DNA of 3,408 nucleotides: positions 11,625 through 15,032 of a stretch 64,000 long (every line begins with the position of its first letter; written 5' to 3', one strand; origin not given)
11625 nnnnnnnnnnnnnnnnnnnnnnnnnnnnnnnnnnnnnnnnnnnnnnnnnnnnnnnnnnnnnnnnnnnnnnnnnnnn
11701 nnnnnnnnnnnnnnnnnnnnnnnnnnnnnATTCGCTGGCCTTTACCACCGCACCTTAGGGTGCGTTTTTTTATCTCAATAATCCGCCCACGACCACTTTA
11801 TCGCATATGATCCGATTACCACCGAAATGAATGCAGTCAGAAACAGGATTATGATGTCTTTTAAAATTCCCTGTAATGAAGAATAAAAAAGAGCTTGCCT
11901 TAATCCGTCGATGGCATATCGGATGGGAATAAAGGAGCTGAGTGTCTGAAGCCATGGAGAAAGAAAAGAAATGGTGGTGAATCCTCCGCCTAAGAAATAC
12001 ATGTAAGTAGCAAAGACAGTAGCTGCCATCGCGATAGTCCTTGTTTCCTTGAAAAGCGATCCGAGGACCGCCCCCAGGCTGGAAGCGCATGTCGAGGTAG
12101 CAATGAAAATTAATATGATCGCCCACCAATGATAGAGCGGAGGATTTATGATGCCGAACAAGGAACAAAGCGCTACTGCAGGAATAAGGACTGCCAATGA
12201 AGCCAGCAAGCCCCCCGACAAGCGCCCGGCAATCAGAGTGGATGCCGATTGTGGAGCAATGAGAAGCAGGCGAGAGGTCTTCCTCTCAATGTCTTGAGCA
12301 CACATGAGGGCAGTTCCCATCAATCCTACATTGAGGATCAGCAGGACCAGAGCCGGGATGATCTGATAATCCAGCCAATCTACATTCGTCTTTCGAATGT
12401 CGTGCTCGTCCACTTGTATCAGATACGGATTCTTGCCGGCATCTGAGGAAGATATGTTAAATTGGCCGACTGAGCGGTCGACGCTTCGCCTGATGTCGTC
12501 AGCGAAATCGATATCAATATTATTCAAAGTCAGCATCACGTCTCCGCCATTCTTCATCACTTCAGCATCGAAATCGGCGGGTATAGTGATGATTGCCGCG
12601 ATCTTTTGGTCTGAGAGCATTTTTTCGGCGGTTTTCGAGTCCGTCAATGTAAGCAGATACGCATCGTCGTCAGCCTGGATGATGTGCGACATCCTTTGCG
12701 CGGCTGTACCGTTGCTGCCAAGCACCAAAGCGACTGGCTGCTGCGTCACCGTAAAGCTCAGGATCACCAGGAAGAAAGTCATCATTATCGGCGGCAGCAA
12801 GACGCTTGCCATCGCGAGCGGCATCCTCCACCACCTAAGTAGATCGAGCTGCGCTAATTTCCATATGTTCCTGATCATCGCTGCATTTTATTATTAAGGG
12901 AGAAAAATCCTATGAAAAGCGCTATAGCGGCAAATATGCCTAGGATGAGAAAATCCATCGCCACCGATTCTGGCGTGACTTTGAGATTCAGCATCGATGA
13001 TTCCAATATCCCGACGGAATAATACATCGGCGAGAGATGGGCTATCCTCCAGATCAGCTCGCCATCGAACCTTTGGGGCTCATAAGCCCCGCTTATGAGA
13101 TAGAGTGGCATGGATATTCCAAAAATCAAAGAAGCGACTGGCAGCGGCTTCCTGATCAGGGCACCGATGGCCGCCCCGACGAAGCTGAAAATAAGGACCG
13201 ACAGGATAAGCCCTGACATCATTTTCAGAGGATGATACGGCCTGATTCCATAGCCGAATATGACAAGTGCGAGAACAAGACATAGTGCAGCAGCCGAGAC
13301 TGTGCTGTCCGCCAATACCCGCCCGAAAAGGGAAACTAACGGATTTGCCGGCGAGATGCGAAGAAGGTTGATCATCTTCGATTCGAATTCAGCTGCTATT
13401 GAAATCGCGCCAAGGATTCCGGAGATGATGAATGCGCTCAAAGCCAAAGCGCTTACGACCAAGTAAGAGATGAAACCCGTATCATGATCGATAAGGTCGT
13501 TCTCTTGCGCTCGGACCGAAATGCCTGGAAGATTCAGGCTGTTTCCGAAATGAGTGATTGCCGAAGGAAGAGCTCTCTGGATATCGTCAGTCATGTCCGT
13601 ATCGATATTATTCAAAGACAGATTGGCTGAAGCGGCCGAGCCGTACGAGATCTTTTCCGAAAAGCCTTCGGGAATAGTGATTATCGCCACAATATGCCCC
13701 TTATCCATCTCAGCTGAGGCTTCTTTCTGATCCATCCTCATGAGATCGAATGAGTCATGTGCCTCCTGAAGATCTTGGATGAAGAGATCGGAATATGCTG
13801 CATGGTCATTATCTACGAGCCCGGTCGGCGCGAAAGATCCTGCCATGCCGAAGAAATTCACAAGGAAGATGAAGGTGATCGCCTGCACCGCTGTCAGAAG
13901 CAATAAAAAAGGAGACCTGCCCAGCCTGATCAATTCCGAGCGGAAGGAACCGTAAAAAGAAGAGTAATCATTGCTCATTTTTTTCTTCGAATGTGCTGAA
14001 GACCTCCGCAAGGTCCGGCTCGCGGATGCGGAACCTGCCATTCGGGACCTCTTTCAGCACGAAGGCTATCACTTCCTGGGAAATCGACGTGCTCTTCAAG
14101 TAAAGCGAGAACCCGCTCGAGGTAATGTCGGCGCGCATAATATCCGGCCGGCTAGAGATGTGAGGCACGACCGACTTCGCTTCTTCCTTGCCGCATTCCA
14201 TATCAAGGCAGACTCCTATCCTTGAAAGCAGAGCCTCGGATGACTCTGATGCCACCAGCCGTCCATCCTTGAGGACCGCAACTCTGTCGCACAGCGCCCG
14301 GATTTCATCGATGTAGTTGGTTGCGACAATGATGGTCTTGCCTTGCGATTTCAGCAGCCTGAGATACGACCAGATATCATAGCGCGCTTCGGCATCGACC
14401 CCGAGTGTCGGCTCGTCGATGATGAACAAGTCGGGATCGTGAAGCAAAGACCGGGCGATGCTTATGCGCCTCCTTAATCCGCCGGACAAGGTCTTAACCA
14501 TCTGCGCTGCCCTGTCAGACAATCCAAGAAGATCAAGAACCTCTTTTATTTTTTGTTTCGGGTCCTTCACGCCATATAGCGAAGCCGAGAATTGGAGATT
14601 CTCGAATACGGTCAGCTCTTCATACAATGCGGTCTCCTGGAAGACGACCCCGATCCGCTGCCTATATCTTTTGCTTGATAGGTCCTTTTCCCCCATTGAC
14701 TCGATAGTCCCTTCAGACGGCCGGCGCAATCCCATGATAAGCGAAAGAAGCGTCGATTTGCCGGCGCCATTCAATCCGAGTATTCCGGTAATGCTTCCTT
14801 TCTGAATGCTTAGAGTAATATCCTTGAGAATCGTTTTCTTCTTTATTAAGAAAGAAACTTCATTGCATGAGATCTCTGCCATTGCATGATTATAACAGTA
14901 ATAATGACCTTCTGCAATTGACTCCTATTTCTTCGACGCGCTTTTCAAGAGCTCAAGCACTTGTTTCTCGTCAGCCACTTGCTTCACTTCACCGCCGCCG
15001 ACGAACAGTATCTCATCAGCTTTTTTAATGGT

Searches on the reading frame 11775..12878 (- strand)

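Call 47: search_protein_families(library=pfam, proteins=[window:11775-12878:-])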
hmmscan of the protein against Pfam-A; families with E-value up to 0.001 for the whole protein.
window:11775-12878:- (367 aa): 3 families
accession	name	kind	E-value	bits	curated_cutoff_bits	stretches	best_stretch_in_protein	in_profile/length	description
PF12698.13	ABC2_membrane_3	-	1.8e-37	129.7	31.6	1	25-357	7-346/347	ABC-2 family transporter protein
PF01061.29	ABC2_membrane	-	3.7e-17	63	26.9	1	176-331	54-211/211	ABC-2 type transporter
PF12679.13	ABC2_membrane_2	-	1.4e-07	31.5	27.2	1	25-357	21-275/283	ABC-2 family transporter protein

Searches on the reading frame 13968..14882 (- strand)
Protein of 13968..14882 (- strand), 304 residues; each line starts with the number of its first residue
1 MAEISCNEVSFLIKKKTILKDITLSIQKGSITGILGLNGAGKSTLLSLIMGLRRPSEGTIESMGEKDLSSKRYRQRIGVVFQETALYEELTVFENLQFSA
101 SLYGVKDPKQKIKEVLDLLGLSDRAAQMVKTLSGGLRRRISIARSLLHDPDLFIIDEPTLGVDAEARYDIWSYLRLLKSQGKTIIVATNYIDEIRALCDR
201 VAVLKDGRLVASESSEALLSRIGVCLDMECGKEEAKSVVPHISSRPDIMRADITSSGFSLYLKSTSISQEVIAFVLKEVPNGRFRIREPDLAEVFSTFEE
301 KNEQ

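Call 47: search_protein_families(library=pfam, proteins=[window:13968-14882:-])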
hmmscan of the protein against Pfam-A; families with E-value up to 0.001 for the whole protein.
window:13968-14882:- (304 aa): 2 families
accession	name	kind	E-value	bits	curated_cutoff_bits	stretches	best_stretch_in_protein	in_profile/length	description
PF00005.33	ABC_tran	-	9.9e-36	123.8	25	1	19-159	1-136/137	ABC transporter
PF13304.12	AAA_21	-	1.4e-05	25.8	27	0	31-55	1-25/304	AAA domain, putative AbiEii toxin, Type IV TA system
